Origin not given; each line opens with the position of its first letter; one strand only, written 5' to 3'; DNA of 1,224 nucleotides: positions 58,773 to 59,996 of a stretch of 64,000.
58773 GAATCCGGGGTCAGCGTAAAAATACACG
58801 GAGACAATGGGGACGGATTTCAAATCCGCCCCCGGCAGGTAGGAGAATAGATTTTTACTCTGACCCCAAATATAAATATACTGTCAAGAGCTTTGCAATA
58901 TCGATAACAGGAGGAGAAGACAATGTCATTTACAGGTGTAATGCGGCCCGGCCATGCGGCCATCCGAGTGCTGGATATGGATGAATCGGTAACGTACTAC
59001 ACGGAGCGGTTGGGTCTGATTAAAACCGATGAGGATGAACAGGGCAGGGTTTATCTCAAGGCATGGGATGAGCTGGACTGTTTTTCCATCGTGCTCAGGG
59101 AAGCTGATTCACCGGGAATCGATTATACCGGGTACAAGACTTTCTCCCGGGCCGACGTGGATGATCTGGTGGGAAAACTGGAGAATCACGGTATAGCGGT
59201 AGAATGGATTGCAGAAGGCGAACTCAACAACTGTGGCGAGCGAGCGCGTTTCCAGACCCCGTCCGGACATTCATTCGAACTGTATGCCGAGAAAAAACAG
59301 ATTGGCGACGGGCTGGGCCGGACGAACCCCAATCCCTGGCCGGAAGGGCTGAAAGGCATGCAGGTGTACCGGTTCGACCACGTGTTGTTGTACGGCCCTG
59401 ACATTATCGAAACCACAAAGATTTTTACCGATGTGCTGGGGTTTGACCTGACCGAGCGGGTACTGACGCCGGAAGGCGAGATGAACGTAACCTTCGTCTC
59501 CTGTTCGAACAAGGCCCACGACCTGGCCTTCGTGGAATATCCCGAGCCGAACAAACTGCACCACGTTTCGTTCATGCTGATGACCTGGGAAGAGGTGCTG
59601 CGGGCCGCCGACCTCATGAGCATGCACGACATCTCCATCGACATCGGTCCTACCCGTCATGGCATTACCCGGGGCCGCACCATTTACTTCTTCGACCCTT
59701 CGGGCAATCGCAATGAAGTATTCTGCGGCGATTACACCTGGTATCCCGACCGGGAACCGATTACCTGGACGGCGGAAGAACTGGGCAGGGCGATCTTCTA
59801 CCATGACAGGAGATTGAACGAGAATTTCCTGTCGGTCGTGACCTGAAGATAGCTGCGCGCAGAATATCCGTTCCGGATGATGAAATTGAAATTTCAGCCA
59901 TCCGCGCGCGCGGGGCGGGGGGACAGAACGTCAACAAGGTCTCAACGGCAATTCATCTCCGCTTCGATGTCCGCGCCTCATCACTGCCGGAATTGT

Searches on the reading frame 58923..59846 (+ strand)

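Call 76: search_protein_families(library=pfam, proteins=[window:58923-59846:+], max_evalue=0.00001)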
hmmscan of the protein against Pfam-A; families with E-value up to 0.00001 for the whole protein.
window:58923-59846:+ (307 aa): 2 families
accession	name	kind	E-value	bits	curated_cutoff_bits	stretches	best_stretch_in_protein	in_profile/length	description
PF00903.31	Glyoxalase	-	4.2e-33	114.7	20.6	2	150-266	1-121/121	Glyoxalase/Bleomycin resistance protein/Dioxygenase superfamily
PF22247.2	Diox-like_N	-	2e-22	79.5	27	1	66-125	1-60/60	Catechol 2,3-dioxygenase-like N-terminal domain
